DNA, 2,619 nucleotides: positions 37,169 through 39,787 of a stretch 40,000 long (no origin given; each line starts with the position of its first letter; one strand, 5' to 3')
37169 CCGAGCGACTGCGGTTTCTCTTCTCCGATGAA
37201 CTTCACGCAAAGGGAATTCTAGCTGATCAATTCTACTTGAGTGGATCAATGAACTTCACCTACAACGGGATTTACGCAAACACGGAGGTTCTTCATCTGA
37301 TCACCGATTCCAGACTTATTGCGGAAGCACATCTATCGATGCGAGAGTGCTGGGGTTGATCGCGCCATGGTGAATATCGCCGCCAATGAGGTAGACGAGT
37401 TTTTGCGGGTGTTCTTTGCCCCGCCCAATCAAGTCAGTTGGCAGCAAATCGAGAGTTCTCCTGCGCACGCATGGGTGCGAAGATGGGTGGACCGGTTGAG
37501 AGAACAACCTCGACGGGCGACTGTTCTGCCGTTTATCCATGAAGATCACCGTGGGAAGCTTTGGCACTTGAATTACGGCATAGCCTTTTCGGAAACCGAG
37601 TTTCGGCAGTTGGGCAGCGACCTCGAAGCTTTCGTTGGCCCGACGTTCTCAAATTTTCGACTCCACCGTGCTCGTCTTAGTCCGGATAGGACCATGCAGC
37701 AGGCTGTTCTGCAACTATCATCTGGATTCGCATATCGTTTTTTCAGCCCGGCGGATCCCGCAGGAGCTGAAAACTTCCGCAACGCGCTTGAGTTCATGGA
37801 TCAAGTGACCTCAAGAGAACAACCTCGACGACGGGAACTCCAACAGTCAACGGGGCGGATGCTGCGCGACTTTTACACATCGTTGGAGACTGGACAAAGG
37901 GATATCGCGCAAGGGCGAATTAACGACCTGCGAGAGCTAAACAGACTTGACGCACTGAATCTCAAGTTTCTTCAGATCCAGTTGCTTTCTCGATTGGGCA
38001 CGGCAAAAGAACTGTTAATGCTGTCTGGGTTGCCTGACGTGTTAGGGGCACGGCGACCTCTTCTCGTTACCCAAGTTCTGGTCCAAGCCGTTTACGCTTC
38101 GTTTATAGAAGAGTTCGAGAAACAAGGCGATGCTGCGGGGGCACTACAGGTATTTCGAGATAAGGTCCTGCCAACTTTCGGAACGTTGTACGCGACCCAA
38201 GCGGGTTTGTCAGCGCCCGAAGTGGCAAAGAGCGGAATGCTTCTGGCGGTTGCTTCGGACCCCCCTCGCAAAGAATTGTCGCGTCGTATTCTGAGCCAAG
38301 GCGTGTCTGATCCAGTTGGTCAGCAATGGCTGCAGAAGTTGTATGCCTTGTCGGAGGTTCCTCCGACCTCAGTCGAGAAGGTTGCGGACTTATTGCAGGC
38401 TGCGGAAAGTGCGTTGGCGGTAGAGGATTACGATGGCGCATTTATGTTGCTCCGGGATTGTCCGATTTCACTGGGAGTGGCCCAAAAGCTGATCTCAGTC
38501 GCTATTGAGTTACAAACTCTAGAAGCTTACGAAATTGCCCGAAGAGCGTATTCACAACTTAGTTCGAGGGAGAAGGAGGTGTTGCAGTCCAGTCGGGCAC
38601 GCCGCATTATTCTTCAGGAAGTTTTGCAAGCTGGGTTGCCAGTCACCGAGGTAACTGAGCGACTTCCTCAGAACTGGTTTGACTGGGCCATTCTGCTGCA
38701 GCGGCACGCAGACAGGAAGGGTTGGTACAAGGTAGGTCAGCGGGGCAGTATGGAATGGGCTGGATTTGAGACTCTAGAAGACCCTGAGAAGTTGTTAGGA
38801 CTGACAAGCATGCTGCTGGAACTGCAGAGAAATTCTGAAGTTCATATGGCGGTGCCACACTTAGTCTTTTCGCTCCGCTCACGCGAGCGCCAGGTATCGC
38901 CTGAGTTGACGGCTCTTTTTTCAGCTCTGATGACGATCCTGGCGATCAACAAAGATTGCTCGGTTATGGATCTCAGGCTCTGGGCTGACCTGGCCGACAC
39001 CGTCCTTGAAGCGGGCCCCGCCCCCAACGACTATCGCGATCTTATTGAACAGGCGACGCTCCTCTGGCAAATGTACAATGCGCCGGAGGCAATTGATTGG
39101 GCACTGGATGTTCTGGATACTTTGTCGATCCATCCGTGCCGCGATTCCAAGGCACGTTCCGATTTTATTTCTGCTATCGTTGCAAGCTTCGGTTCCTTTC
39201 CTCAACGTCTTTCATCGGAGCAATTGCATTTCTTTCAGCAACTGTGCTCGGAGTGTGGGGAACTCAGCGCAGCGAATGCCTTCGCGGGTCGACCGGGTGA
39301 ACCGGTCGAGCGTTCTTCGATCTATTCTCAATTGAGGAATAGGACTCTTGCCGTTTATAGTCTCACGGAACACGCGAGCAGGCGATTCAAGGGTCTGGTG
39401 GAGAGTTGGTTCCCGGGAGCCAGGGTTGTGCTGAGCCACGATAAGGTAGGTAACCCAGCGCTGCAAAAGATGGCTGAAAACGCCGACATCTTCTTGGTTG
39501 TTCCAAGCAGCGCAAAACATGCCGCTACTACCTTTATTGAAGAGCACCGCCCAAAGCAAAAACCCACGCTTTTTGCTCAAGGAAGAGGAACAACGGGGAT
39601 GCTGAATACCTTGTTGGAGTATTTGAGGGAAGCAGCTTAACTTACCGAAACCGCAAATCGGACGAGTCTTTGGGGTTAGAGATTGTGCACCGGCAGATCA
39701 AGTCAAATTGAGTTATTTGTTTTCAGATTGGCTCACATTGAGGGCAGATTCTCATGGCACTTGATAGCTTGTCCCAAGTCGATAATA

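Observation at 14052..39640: Self-contained Dpd-type 7-deazaguanine DNA modification/restriction island (~25.6 kb, 17 co-oriented genes)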

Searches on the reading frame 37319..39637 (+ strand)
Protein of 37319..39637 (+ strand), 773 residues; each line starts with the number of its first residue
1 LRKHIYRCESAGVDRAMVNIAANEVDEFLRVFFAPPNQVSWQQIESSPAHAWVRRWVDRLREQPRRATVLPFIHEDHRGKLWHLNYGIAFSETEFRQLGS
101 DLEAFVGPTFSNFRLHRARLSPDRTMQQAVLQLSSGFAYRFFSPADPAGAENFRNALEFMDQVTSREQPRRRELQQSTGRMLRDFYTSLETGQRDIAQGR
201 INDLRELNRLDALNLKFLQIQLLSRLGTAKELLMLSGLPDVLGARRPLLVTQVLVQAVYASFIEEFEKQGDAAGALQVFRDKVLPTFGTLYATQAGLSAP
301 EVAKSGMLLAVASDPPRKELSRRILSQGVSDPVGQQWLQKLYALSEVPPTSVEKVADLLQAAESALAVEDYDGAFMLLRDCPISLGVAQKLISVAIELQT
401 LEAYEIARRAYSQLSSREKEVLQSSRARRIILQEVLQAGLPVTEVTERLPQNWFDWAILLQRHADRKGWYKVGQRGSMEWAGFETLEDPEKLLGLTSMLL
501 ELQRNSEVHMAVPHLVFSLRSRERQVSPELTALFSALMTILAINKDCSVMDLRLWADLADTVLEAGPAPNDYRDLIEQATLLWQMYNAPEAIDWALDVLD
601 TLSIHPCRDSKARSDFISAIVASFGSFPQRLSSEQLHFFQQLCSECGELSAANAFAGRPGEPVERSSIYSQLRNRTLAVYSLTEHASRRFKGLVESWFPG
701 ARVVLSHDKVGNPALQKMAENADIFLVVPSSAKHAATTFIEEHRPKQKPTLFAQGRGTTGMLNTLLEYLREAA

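Call 6: search_protein_families(library=ncbifam, proteins=[window:37319-39637:+], max_evalue=0.001)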
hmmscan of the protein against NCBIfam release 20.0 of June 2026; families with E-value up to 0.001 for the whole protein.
window:37319-39637:+ (773 aa): 1 family
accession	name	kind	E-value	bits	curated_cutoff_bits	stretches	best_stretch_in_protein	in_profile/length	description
NF041061.1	DpdD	equivalog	1.6e-140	470.2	300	1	29-763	1-703/704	protein DpdD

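Call 7: search_protein_families(library=pfam, proteins=[window:37319-39637:+], max_evalue=0.01)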
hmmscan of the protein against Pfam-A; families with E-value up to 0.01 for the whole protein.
window:37319-39637:+ (773 aa): 0 families

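Call 13: search_protein_families(library=padloc, proteins=[window:37319-39637:+], max_evalue=0.001)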
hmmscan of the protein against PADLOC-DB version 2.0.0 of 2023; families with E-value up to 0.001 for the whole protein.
window:37319-39637:+ (773 aa): 14 families
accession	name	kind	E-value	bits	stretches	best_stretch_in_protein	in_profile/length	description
PDLC02839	DpdD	-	9e-75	250.7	1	22-771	4-671/676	DpdD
PDLC02835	DpdD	-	6e-72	241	1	28-765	13-759/764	DpdD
PDLC02836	DpdD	-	5.4e-68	228.1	1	24-771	5-751/753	DpdD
PDLC02833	DpdD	-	5.2e-58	195.1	1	17-765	1-764/773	DpdD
PDLC02834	DpdD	-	1.1e-39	134.4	1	93-765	69-704/712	DpdD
PDLC02826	DpdD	-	2.7e-35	119.8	2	407-769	375-727/729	DpdD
PDLC02825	DpdD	-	1.7e-31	107.6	2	534-768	480-708/714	DpdD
PDLC02824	DpdD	-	7.1e-29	98.3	2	562-763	542-738/753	DpdD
PDLC02829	DpdD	-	9.3e-24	82.1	1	149-768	120-710/714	DpdD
PDLC02837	DpdD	-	1.5e-16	58.7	1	655-766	36-144/148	DpdD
PDLC02832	DpdD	-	3.7e-13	46.7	1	671-768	637-731/733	DpdD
PDLC02831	DpdD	-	1.2e-10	38.4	1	530-768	521-753/755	DpdD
PDLC02830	DpdD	-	2.3e-09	34.3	1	123-290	103-264/692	DpdD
PDLC02838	DpdD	-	2.6e-06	24.4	1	175-256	158-239/538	DpdD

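Call 48: find_homologous_proteins(query=window:37319-39637:+, max_evalue=0.00001)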
Query window:37319-39637:+ (773 aa): 6 proteins with E <= 0.00001 among 8000 candidates.
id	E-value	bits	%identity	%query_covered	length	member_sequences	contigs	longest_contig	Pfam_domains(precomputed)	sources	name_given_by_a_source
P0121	0.0e+0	1525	100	89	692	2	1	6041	PF28109.1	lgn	-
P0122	0.0e+0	1201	70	98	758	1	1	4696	PF28109.1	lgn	-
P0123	5.2e-126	440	36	97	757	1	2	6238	PF28109.1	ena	-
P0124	3.4e-55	206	27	88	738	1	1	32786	PF28109.1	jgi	jgi:hypothetical protein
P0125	1.7e-23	101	24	91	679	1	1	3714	PF28109.1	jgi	jgi:hypothetical protein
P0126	1.3e-6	45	23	92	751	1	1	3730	PF28109.1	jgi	jgi:hypothetical protein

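Call 49: find_encoding_contigs(protein=P0121, flank=10000, max_places=3)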
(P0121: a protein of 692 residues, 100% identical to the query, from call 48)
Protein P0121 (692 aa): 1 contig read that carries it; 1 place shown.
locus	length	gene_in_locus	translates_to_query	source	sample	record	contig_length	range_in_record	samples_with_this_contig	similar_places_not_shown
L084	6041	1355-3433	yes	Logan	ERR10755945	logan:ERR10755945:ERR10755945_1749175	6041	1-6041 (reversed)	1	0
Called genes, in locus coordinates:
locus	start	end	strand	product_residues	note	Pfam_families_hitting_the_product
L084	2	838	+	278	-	?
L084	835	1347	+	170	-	PF13091:PLDc_2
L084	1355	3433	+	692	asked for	PF28109:DpdD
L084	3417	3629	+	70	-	PF28109:DpdD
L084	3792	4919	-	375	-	PF14072:DndB (weak)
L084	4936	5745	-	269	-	PF14279:HNH_5 (weak)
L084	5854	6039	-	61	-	?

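Call 50: find_encoding_contigs(protein=P0122, flank=10000, max_places=3)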
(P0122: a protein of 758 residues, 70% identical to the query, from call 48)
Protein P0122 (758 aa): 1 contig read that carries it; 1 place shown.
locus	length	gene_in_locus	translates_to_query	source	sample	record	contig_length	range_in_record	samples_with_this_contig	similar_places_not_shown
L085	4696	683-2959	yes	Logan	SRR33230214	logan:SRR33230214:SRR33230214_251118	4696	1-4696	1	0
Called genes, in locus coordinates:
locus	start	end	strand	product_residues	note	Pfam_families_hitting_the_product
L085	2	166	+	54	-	?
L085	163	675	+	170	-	PF13091:PLDc_2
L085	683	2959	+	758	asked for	PF28109:DpdD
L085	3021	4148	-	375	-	-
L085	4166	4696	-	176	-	?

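Call 52: search_protein_families(library=ncbifam, proteins=[L084:3795-4919:-, L084:4939-5745:-], max_evalue=0.01)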
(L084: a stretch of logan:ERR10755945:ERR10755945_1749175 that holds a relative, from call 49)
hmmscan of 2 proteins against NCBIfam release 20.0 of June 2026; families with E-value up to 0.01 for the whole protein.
L084:3795-4919:- (375 aa): 3 families
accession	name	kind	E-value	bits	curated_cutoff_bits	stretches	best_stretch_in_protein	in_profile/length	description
NF041060.1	DpdB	equivalog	1.1e-21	77.1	300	1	17-297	12-299/352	DGQHR domain-containing protein DpdB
TIGR03187.1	DGQHR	domain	1.7e-21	77.2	58.85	1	28-289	17-274/276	DGQHR domain-containing protein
TIGR04172.1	DGQHR_dnd_1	hypoth_equivalog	2.1e-06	27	450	1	48-161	44-163/381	DNA phosphorothioation-associated DGQHR protein 1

L084:4939-5745:- (269 aa): 3 families
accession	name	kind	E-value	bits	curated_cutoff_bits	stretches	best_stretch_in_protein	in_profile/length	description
NF049971.1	CRISPR_Cas9d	exception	0.00044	19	375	1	146-181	559-594/986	type II CRISPR RNA-guided endonuclease Cas9d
NF040563.1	guided_IscB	equivalog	0.0011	18.1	175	1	130-183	194-238/314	RNA-guided endonuclease IscB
NF010375.0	PRK13802.1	equivalog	0.0076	14.4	1386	1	69-103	305-338/695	bifunctional indole-3-glycerol phosphate synthase/tryptophan synthase subunit beta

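Call 53: search_protein_families(library=padloc, proteins=[L084:3795-4919:-, L084:4939-5745:-], max_evalue=0.01)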
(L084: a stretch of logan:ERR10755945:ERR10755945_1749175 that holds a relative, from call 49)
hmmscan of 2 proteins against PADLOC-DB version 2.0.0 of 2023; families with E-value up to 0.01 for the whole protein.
L084:3795-4919:- (375 aa): 2 families
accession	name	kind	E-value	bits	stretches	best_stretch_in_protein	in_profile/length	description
PDLC02811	DpdB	-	3.8e-23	79.9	1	4-300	5-307/370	DpdB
PDLC02812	DpdB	-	5.7e-05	20.2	1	37-212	38-208/400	DpdB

L084:4939-5745:- (269 aa): 10 families
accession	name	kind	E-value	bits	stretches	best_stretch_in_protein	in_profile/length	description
PDLC04266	PDC-M01B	-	0.00043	18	1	125-185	91-143/281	-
PDLC00315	PtuB1|PtuB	-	0.0022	15.8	1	146-183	40-79/227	Unknown function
PDLC00323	PtuB1|PtuB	-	0.0022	15.7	1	126-192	32-92/215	Unknown function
PDLC04264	PDC-M01B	-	0.0023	15.8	1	167-185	131-149/282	-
PDLC04256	PDC-M01B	-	0.0026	15.4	1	160-186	129-156/285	-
PDLC00342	PtuB1|PtuB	-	0.005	14.3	1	129-182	48-98/247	Unknown function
PDLC00331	PtuB1|PtuB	-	0.0071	14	0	127-186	33-86/222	Unknown function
PDLC04248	PDC-M01B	-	0.0079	14.1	0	167-186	65-84/216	-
PDLC04255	PDC-M01B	-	0.008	13.9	0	149-183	118-154/285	-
PDLC04259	PDC-M01B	-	0.0093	13.9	0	148-184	104-142/277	-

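Call 55: find_homologous_proteins(query=A2, max_evalue=0.00001)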
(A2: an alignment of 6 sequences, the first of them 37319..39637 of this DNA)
Query A2 (6 sequences) (773 aa, profile of the alignment): 6 proteins with E <= 0.00001 among 8000 candidates.
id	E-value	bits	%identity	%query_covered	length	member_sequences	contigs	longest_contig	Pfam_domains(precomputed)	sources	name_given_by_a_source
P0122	0.0e+0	1150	70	98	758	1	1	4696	PF28109.1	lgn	-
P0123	0.0e+0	1087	36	97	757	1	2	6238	PF28109.1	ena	-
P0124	2.1e-295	1000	27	88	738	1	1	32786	PF28109.1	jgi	jgi:hypothetical protein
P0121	1.4e-293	994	100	89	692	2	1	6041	PF28109.1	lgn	-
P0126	1.2e-252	859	23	92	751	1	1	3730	PF28109.1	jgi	jgi:hypothetical protein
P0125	5.8e-251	854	24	91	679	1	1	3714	PF28109.1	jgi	jgi:hypothetical protein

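Call 63: predict_structure(alignment_id=A2)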
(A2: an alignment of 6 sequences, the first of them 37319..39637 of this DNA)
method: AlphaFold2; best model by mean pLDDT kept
length: 773 residues; sequences in the alignment: 6
mean_pLDDT: 73.7   pTM: 0.53
mean pLDDT of the five models: 73.7, 73.2, 71.3, 69.5, 68.3
residues with pLDDT >= 90: 65; 70-90: 449; 50-70: 186; < 50: 73
segments of 3 or more residues with pLDDT < 50: 1-24, 35-45, 77-79, 166-174, 294-296, 349-354, 438-444, 659-661
pLDDT, mean of each block of 10 residues (from residue 1): 28 32 52 46 48 56 55 52 69 68 73 69 62 70 64 68 50 57 87 91 82 87 88 84 75 89 91 89 77 58 86 76 76 86 71 58 65 84 88 81 85 86 68 64 58 81 75 74 63 85 86 79 63 88 76 85 82 88 80 87 79 89 68 80 86 62 65 88 82 88 80 79 82 63 81 78 85 62
secondary structure, 60 per line:
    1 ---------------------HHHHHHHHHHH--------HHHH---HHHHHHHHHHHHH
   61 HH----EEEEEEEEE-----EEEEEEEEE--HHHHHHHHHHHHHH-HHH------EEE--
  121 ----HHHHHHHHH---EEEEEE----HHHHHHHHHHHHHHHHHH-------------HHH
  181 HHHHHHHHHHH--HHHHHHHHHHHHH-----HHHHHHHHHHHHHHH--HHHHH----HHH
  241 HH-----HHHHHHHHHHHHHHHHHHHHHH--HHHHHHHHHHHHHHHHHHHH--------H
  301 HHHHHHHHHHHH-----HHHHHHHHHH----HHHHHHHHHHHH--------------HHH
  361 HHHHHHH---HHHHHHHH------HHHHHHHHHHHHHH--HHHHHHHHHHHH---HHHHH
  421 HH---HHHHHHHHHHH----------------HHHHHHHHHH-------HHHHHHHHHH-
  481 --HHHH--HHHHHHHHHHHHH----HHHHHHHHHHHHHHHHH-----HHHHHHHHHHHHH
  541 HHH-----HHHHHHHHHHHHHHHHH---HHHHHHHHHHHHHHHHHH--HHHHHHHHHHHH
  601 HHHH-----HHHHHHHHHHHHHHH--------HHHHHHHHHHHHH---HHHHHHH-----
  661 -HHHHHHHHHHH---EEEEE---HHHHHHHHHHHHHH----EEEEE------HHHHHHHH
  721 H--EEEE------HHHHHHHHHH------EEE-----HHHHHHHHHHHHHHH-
elements in order (helices of 4 or more, strands of 3 or more residues): H22-32 H41-44 H48-62 E67-75 E81-89 H92-105 E116-118 H125-133 E137-142 H147-164 H178-191 H194-206 H212-226 H229-233 H238-242 H248-269 H272-291 H300-312 H318-327 H332-343 H358-367 H371-378 H385-398 H401-412 H416-422 H426-436 H453-462 H470-479 H483-486 H489-501 H506-522 H528-543 H549-565 H569-586 H589-604 H610-624 H633-645 H649-655 H662-672 E676-680 H684-697 E702-706 H713-721 E724-727 H734-743 E750-752 H758-772

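Call 65: fold_search(model_id=the predicted structure, library=pdb)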
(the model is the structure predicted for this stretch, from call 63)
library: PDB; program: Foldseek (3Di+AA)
matches with E <= 10: 1073; with E <= 0.001: 1
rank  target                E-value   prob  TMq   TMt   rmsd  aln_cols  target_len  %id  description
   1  7ntf_A                3.5e-04  1.00  0.13  0.12  26.7       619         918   12  Cryo-EM structure of unliganded O-GlcNAc transferase (released 2021-11-17)
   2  8bbg_A                1.1e-03  0.84  0.10  0.07  49.1       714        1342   13  Structure of the IFT-A complex; anterograde IFT-A train model (released 2022-12-21)
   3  4m59_A                1.6e-03  0.97  0.14  0.15  23.8       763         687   12  Crystal structure of the pentatricopeptide repeat protein PPR10 in complex with an 18-nt psaJ RNA element (released 2013-10-30)
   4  4oe1_A                1.6e-03  0.97  0.14  0.15  23.8       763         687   12  Crystal structure of the pentatricopeptide repeat protein PPR10 (C256S/C430S/C449S) in complex with an 18-nt PSAJ rna  (released 2014-09-24)
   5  5g04_K                2.3e-03  0.96  0.11  0.16  22.6       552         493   12  Structure of the human APC-Cdc20-Hsl1 complex (released 2016-05-25)
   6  4ui9_H                2.8e-03  0.98  0.13  0.18  20.9       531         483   13  Atomic structure of the human Anaphase-Promoting Complex (released 2015-06-17)
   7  4buj_B                3.9e-03  0.97  0.15  0.11  24.7       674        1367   12  Crystal structure of the S. cerevisiae Ski2-3-8 complex (released 2013-08-28)
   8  6q6g_K                4.1e-03  0.93  0.12  0.17  21.8       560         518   11  Cryo-EM structure of the APC/C-Cdc20-Cdk2-cyclinA2-Cks2 complex, the D1 box class (released 2019-09-11)
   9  8cws_A                4.3e-03  0.92  0.12  0.17  20.6       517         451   11  Accurate computational design of genetically encoded 3D protein crystals (released 2023-11-01)
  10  4wne_A                5.4e-03  0.97  0.14  0.24  17.1       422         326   12  Crystal structure of the TPR domain of LGN in complex with Frmpd4/Preso1 at 2.0 Angstrom resolution (released 2015-09-16)
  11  8qoy                  5.4e-03  0.95  0.14  0.12  23.6       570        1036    9  Capsular polysaccharide synthesis multienzyme of Actinobacillus Pleuropneumoniae serotype 3 (released 2024-07-03)
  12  8esc_Z                6.2e-03  0.97  0.20  0.06  26.6       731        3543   11  Structure of the Yeast NuA4 Histone Acetyltransferase Complex (released 2022-11-16)
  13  8dth_B                6.7e-03  0.90  0.12  0.13  22.5       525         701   11  Cryo-EM structure of Arabidopsis SPY alternative conformation 2 (released 2023-03-08)
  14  7rdr_A                6.7e-03  0.72  0.12  0.15  21.5       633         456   13  Circular tandem repeat protein with novel repeat topology and enhanced subunit contact surfaces (released 2021-09-01)
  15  6q6g_Y                7.0e-03  0.94  0.13  0.18  22.8       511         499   12  Cryo-EM structure of the APC/C-Cdc20-Cdk2-cyclinA2-Cks2 complex, the D1 box class (released 2019-09-11)
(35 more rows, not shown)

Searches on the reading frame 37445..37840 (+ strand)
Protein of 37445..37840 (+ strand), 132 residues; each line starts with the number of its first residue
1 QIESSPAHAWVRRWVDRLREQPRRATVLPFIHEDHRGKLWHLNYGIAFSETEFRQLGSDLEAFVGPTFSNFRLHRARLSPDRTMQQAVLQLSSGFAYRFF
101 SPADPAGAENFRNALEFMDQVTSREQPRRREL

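Call 67: search_protein_families(library=pfam, proteins=[window:37445-37840:+], max_evalue=10)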
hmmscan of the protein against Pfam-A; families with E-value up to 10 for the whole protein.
window:37445-37840:+ (132 aa): 0 families

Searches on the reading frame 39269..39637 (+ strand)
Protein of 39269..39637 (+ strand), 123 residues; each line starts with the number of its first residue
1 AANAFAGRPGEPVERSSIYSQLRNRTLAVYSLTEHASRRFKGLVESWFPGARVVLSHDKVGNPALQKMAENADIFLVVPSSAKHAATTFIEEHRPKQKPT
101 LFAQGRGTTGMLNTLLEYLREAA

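Call 67: search_protein_families(library=pfam, proteins=[window:39269-39637:+], max_evalue=10)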
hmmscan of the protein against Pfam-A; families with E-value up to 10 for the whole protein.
window:39269-39637:+ (123 aa): 2 families
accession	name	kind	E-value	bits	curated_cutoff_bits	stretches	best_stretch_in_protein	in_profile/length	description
PF10087.14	DUF2325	-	0.049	14.2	33.6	1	38-115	13-91/94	Uncharacterized protein conserved in bacteria (DUF2325)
PF12282.15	GAF_PdtaS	-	0.057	13.7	23.7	1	70-104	33-66/145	Histidine kinase PdtaS, GAF domain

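Call 74: predict_structure(alignment_id=A3)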
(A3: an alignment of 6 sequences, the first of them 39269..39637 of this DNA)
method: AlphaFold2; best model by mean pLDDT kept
length: 123 residues; sequences in the alignment: 6
mean_pLDDT: 81.7   pTM: 0.73
mean pLDDT of the five models: 81.7, 81.7, 80.8, 80.2, 79.6
residues with pLDDT >= 90: 47; 70-90: 54; 50-70: 7; < 50: 15
segments of 3 or more residues with pLDDT < 50: 1-15
pLDDT, mean of each block of 10 residues (from residue 1): 44 57 90 91 92 88 86 88 78 89 88 92 75
secondary structure, 60 per line:
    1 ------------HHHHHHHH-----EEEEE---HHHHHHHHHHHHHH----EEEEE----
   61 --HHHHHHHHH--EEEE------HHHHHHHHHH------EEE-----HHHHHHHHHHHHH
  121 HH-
elements in order: H13-20 E26-30 H34-47 E52-56 H63-71 E74-77 H84-93 E100-102 H108-122

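Call 78: fold_search(model_id=the predicted structure, library=pdb)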
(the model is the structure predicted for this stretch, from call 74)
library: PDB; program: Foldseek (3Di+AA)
matches with E <= 10: 1746; with E <= 0.001: 0
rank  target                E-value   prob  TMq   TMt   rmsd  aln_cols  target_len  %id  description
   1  6kj9_B                1.2e-03  1.00  0.49  0.23   5.0       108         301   15  E. coli ATCase catalytic subunit mutant - G128/130A (released 2020-03-11)
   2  6kj9_F                3.3e-03  1.00  0.49  0.24   5.0       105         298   17  E. coli ATCase catalytic subunit mutant - G128/130A (released 2020-03-11)
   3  5vmq_A                3.8e-03  1.00  0.47  0.23   4.9       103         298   16  STRUCTURE OF THE R105A MUTANT CATALYTIC TRIMER OF ESCHERICHIA COLI ASPARTATE TRANSCARBAMOYLASE AT 2.0-A RESOLUTION (released 2017-05-24)
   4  6z4c_A                3.8e-03  0.99  0.47  0.46   6.3       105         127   20  The structure of the N-terminal domain of RssB from E. coli (released 2020-07-29)
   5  4f2g                  3.8e-03  0.99  0.48  0.24   6.0       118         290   16  The Crystal Structure of Ornithine carbamoyltransferase from Burkholderia thailandensis E264 (released 2012-05-30)
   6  6z4c_B                4.0e-03  0.96  0.41  0.40   5.4       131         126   15  The structure of the N-terminal domain of RssB from E. coli (released 2020-07-29)
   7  9atc_A                4.3e-03  1.00  0.46  0.21   3.4        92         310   15  ATCASE Y165F MUTANT (released 1999-07-26)
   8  7tmd_B                4.6e-03  0.99  0.46  0.21   5.1       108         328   14  Crystal structure of Ornithine carbamoyltransferase from Klebsiella pneumoniae (released 2022-02-02)
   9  7tmd_C                4.9e-03  0.99  0.46  0.21   5.1       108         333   14  Crystal structure of Ornithine carbamoyltransferase from Klebsiella pneumoniae (released 2022-02-02)
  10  6kja_A                6.0e-03  0.99  0.47  0.22   5.5       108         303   17  E. coli ATCase holoenzyme mutant - G128/130A (catalytic chain) (released 2020-03-11)
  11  7tmd_A                6.4e-03  0.98  0.46  0.21   6.9       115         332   13  Crystal structure of Ornithine carbamoyltransferase from Klebsiella pneumoniae (released 2022-02-02)
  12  4bqo_A                7.3e-03  0.99  0.47  0.21   4.1        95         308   15  Structural insights into WcbI, a novel polysaccharide biosynthesis enzyme. Native protein without disulfide bond betwe (released 2013-11-06)
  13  1w25_A                7.3e-03  0.99  0.48  0.15   6.1       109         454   17  Response regulator PleD in complex with c-diGMP (released 2004-11-18)
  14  7tmd_E                7.3e-03  0.98  0.46  0.21   6.6       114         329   13  Crystal structure of Ornithine carbamoyltransferase from Klebsiella pneumoniae (released 2022-02-02)
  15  7zid_A                1.0e-02  0.98  0.47  0.22   5.7       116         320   16  Crystal Structure of truncated aspartate transcarbamoylase from Plasmodium falciparum in complex with BDA-14 (released 2022-08-31)
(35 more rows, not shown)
